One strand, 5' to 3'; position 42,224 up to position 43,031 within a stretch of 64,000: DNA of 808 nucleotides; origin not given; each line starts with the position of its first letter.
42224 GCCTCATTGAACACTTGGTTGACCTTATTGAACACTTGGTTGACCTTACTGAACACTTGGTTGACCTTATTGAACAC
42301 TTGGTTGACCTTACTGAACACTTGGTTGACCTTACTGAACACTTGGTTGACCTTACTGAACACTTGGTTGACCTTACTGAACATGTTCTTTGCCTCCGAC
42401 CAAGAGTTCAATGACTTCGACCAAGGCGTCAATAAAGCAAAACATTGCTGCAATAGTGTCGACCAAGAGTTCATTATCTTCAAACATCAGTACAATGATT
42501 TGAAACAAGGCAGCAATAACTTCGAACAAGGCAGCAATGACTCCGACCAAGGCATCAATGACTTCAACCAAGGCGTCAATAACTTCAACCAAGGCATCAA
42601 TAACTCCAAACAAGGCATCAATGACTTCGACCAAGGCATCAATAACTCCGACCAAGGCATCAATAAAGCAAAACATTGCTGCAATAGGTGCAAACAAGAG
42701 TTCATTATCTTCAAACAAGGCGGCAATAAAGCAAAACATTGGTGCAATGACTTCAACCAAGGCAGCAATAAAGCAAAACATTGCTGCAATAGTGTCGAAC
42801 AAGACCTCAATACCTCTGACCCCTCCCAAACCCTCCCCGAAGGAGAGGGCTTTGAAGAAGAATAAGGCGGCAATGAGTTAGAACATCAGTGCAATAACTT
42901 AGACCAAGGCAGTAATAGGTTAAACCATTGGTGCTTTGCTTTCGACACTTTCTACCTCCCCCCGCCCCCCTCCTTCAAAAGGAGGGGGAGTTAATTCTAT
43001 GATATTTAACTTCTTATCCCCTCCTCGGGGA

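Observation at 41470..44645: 3.2-kb nested repeat landscape with a ~1.4-kb tandem duplication whose 21-bp periodic arrays keep all six frames open and differ in unit number between copies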

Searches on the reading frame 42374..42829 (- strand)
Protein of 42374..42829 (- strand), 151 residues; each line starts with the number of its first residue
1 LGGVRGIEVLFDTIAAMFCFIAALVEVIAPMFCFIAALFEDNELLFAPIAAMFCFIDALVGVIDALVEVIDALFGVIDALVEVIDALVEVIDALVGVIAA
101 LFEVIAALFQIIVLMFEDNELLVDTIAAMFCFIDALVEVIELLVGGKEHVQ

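Call 10: search_protein_families(library=pfam, max_evalue=1, proteins=[window:42374-42829:-])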
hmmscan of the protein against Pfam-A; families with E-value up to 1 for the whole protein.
window:42374-42829:- (151 aa): 1 family
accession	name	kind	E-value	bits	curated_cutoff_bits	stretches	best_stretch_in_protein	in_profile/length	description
PF16039.10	DUF4791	-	0.66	9.9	27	0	46-84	6-47/163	Domain of unknown function (DUF4791)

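Call 35: search_protein_representatives(protein=window:42374-42829:-)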
Query: 151 residues. Proteins with E-value up to 0.001 (for the whole library): 65; up to 1e-10: 6; up to 1e-30: 1. The best 65 are listed.
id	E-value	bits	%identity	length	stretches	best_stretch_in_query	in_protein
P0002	7.1e-31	124.1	17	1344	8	42-134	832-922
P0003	2.1e-13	67.5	35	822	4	40-99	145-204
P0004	5.6e-12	62.8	34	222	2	21-143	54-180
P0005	9.4e-12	62.1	28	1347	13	55-100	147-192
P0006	4.1e-11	60.0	65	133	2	1-59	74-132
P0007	5.5e-11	59.6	53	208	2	40-100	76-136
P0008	2.6e-10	57.5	66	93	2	5-64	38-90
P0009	6.2e-10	56.2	6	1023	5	8-143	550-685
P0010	1.0e-09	55.5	36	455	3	63-143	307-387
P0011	4.2e-09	53.5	33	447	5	56-104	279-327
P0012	1.1e-08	52.2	22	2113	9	47-112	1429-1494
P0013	9.9e-08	49.1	40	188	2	25-111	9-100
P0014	1.1e-07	48.9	31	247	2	52-112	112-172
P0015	2.4e-07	47.8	39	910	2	37-144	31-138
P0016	7.2e-07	46.3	29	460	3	17-115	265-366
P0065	9.4e-04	36.2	55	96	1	17-117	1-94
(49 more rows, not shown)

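Call 37: find_encoding_contigs(protein=P0006, flank=10000)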
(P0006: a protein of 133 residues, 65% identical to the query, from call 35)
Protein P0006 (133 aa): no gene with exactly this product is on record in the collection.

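Call 39: find_homologous_proteins(query=A1, max_evalue=0.001)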
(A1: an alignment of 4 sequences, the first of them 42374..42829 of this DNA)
Query A1 (4 sequences) (151 aa, profile of the alignment): 16 proteins with E <= 0.001 among 8000 candidates.
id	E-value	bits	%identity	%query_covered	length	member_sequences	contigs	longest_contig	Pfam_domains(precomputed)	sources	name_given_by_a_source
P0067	1.0e-43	166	43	90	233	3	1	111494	-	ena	-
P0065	4.3e-37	144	46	73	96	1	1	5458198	-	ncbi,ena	-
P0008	1.1e-35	140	44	77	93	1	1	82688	-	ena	-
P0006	6.8e-35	137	69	39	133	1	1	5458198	-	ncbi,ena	-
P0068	6.9e-32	128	57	58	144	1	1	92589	-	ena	-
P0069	1.0e-19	89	73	51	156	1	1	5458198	-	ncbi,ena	-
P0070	1.7e-19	88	53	25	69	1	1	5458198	-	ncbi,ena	-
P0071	4.4e-18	83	38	46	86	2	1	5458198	-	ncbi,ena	-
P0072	7.3e-18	83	40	30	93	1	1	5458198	-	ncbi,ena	-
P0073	1.4e-16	79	63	48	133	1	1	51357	-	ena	-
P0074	6.1e-16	77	34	66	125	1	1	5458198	-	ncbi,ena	-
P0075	2.5e-15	75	69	44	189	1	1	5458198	-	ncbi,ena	-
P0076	2.1e-13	68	40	35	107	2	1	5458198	-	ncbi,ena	-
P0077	1.3e-8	53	53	31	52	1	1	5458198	-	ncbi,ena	-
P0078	2.0e-5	43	62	21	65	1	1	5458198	-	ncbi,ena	-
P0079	8.5e-4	38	77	21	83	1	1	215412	-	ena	-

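Call 40: list_cluster_members(proteins=[P0006, P0065, P0069, P0075, P0067, P0068, P0073, P0008, P0079, window:42374-42829:-])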
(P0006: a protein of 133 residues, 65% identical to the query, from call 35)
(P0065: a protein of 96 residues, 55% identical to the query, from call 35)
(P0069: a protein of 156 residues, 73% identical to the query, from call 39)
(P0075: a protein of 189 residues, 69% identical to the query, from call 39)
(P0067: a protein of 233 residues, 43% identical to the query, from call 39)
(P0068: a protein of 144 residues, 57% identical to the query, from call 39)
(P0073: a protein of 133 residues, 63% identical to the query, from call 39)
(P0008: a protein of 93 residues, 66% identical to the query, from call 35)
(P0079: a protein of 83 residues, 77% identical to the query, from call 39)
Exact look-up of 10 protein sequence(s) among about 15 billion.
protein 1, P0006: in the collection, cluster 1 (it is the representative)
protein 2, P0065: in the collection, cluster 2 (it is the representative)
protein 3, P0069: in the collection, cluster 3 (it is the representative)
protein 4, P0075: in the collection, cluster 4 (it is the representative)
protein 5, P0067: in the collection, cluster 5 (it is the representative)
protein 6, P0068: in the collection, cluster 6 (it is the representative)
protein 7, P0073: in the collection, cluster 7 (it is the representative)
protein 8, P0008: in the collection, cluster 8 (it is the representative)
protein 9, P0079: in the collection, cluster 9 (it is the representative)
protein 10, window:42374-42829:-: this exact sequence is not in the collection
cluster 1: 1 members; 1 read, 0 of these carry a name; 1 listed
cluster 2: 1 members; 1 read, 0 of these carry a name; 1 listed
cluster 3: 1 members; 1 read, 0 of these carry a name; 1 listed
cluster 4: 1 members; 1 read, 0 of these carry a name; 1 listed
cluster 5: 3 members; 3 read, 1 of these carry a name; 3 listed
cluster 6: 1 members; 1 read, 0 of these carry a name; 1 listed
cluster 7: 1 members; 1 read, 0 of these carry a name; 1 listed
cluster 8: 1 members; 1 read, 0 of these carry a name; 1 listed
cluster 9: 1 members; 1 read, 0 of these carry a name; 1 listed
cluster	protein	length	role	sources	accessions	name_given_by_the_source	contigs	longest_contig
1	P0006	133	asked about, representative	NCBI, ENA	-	-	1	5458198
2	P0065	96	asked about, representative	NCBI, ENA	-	-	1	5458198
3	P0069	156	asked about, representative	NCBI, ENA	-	-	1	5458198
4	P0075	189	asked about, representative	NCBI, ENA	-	-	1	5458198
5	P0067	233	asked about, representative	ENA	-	-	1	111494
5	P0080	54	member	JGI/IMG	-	threonine 3-dehydrogenase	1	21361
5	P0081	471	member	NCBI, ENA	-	-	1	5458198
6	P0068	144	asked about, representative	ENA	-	-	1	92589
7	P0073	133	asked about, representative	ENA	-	-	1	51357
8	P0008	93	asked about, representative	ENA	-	-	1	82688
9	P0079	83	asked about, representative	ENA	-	-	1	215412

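Call 42: find_encoding_contigs(protein=P0067, flank=10000)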
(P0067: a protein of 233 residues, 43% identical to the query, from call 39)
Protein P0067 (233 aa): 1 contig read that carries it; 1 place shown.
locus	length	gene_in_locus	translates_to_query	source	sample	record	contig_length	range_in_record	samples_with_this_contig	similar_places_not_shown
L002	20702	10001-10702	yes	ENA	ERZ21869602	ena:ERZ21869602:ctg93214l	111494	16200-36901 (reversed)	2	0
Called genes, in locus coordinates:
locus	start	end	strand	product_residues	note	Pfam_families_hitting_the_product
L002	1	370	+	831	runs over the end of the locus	PF14870:PSII_BNR (weak)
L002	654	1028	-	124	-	PF03840:SecG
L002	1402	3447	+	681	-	-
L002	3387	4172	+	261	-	PF00326:Peptidase_S9, PF20434:BD-FAE (faint)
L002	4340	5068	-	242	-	PF01128:IspD, PF12804:NTP_transf_3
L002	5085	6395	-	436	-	PF20094:GWxTD_dom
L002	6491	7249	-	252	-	-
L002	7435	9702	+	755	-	PF00330:Aconitase, PF00694:Aconitase_C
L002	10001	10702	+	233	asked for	-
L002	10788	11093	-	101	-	-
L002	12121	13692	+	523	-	PF18962:Por_Secre_tail (weak)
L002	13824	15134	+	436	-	PF15902:Sortilin-Vps10 (weak), PF14870:PSII_BNR (weak), PF18962:Por_Secre_tail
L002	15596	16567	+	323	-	PF14870:PSII_BNR (faint), PF15902:Sortilin-Vps10, PF18962:Por_Secre_tail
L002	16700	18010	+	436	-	PF15902:Sortilin-Vps10 (faint), PF02012:BNR (faint), PF14870:PSII_BNR (weak), PF18962:Por_Secre_tail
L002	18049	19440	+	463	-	PF14870:PSII_BNR (faint), PF15902:Sortilin-Vps10, PF18962:Por_Secre_tail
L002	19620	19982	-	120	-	-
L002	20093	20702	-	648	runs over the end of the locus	-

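Call 43: find_encoding_contigs(protein=P0068, flank=10000)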
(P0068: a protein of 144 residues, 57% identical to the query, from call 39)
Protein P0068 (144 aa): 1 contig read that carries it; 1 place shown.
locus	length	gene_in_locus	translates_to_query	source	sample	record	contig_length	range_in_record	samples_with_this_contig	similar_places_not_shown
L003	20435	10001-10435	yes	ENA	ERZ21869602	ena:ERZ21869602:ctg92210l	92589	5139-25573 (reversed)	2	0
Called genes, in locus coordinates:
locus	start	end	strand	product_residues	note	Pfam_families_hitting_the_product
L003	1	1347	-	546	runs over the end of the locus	PF00501:AMP-binding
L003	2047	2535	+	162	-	-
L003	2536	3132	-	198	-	PF00551:Formyl_trans_N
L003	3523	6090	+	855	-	PF09586:YfhO (weak)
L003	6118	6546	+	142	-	PF00254:FKBP_C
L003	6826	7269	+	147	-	PF00011:HSP20, PF17886:ArsA_HSP20 (faint)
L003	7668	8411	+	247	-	PF01025:GrpE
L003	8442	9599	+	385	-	PF00226:DnaJ, PF01556:DnaJ_C, PF00684:DnaJ_CXXCXGXG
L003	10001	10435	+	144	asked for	-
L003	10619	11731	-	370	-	PF01609:DDE_Tnp_1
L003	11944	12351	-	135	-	-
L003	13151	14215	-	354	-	PF01791:DeoC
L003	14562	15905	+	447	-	PF00675:Peptidase_M16, PF05193:Peptidase_M16_C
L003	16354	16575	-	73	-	PF09720:Unstab_antitox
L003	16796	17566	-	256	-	PF06325:PrmA, PF01209:Ubie_methyltran, PF05175:MTS, PF13489:Methyltransf_23, PF13649:Methyltransf_25, PF13847:Methyltransf_31, PF08241:Methyltransf_11, PF08242:Methyltransf_12, +2 more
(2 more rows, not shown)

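Call 44: find_encoding_contigs(protein=P0073, flank=10000)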
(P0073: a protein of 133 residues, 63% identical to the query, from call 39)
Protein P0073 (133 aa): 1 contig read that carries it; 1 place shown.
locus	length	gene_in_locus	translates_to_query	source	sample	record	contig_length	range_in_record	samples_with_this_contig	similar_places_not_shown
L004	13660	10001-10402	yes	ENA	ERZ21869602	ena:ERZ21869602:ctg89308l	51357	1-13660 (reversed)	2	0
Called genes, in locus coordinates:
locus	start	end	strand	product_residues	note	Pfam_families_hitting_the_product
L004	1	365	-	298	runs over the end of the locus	PF02779:Transket_pyr, PF02780:Transketolase_C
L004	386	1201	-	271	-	PF00456:Transketolase_N, PF00676:E1_dh, PF13292:DXP_synthase_N (weak)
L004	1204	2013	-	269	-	PF02348:CTP_transf_3, PF12804:NTP_transf_3 (weak)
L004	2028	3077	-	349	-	-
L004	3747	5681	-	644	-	PF13292:DXP_synthase_N, PF00456:Transketolase_N (faint), PF02775:TPP_enzyme_C (faint), PF02779:Transket_pyr, PF02780:Transketolase_C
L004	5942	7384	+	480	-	PF12710:HAD, PF01040:UbiA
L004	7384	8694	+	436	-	PF01565:FAD_binding_4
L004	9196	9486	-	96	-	-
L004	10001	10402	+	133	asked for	-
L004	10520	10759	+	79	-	-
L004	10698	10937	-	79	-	-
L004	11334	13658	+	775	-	?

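Call 45: find_encoding_contigs(protein=P0008, flank=10000)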
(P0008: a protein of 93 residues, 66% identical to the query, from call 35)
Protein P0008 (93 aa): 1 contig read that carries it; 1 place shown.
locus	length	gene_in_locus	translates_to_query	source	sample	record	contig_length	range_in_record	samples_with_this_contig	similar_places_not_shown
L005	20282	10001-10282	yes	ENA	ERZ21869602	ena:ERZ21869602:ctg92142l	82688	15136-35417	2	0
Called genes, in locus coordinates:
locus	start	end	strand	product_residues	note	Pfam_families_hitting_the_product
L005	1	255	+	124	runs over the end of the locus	-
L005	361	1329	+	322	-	PF01694:Rhomboid, PF08551:DUF1751, PF20216:DUF6576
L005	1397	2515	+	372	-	PF04551:GcpE, PF26540:GcpE_C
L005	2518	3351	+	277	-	PF01569:PAP2, PF14378:PAP2_3 (weak)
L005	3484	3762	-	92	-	PF00076:RRM_1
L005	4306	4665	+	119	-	PF00085:Thioredoxin, PF13098:Thioredoxin_2 (weak)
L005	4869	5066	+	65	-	-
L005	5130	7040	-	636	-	PF07676:PD40 (faint)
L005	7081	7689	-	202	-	PF02254:TrkA_N, PF02080:TrkA_C (weak)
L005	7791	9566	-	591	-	PF02386:TrkH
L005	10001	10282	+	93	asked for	-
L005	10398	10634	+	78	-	-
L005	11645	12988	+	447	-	PF18962:Por_Secre_tail (weak)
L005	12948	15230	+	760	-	PF07715:Plug, PF00593:TonB_dep_Rec_b-barrel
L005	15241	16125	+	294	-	-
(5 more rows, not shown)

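Call 46: find_encoding_contigs(protein=P0079, flank=10000)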
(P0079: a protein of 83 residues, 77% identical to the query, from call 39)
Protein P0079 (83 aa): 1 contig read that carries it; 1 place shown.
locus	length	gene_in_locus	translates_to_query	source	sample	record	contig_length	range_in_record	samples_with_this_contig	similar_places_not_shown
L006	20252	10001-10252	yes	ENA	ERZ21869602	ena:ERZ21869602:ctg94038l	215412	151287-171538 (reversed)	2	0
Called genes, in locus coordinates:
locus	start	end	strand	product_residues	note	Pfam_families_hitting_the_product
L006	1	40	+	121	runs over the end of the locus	PF04542:Sigma70_r2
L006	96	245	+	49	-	PF08281:Sigma70_r4_2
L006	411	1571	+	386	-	-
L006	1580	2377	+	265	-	PF13385:Laminin_G_3 (weak)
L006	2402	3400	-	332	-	PF00037:Fer4 (faint), PF12837:Fer4_6 (faint), PF12838:Fer4_7 (faint), PF13187:Fer4_9 (weak), PF13484:Fer4_16 (faint)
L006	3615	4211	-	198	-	PF13174:TPR_6 (faint)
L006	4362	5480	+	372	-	PF01168:Ala_racemase_N, PF14031:D-ser_dehydrat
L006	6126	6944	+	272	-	PF02463:SMC_N, PF13175:AAA_15, PF13476:AAA_23, PF13555:AAA_29 (weak), PF13304:AAA_21 (weak)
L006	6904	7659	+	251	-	-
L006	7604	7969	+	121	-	PF06470:SMC_hinge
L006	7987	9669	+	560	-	PF02463:SMC_N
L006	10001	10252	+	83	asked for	-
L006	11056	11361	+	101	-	-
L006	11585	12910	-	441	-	PF01609:DDE_Tnp_1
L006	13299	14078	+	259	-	-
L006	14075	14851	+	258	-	-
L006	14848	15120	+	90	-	-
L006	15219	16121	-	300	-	PF12784:PDDEXK_2, PF27070:HTH_Rpn_C (weak)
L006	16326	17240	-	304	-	PF12784:PDDEXK_2, PF27070:HTH_Rpn_C (weak)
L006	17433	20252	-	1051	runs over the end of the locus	PF07517:SecA_DEAD, PF00270:DEAD (faint), PF01043:SecA_PP_bind, PF21090:P-loop_SecA, PF07516:SecA_SW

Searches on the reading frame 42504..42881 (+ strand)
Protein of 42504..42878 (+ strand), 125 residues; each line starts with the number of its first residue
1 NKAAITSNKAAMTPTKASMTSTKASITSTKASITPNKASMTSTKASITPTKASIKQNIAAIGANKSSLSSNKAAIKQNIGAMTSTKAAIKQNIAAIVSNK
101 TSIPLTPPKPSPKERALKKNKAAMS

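Call 10: search_protein_families(library=pfam, max_evalue=1, proteins=[window:42537-42881:+])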
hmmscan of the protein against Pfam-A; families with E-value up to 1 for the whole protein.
window:42537-42881:+ (114 aa): 2 families
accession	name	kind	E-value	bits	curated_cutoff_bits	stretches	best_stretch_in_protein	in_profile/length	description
PF07889.17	DUF1664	-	0.0033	17.9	34.6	1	8-85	32-106/124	Protein of unknown function (DUF1664)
PF05266.19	DUF724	-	0.095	13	38.4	1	5-85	101-177/188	Protein of unknown function (DUF724)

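Call 25: find_homologous_proteins(query=window:42504-42878:+, max_evalue=0.01)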
Query window:42504-42878:+ (125 aa): 1 proteins with E <= 0.01 among 1346 candidates.
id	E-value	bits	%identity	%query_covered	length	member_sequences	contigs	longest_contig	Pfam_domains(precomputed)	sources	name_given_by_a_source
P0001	5.2e-4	38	51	46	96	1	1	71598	-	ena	-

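Call 27: find_encoding_contigs(protein=P0001, flank=10000)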
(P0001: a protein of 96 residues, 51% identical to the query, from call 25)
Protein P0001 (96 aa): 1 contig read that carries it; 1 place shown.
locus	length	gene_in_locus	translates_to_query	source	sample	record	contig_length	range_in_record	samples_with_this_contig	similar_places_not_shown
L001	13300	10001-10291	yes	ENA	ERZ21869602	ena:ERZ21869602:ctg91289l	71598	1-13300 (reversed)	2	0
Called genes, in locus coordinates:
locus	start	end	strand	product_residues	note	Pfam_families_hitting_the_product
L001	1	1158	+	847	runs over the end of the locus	PF01411:tRNA-synt_2c, PF07973:tRNA_SAD, PF02272:DHHA1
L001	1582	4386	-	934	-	PF13180:PDZ_2 (weak), PF17820:PDZ_6, PF01590:GAF (faint), PF13185:GAF_2 (weak), PF07228:SpoIIE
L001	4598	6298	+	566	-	PF00587:tRNA-synt_2b, PF04073:tRNA_edit, PF03129:HGTP_anticodon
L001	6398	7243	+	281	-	PF02811:PHP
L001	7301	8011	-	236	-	-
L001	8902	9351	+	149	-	-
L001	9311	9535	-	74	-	-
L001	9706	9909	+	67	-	-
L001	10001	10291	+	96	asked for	-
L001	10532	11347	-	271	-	-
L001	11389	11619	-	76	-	-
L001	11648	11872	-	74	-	-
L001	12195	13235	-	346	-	-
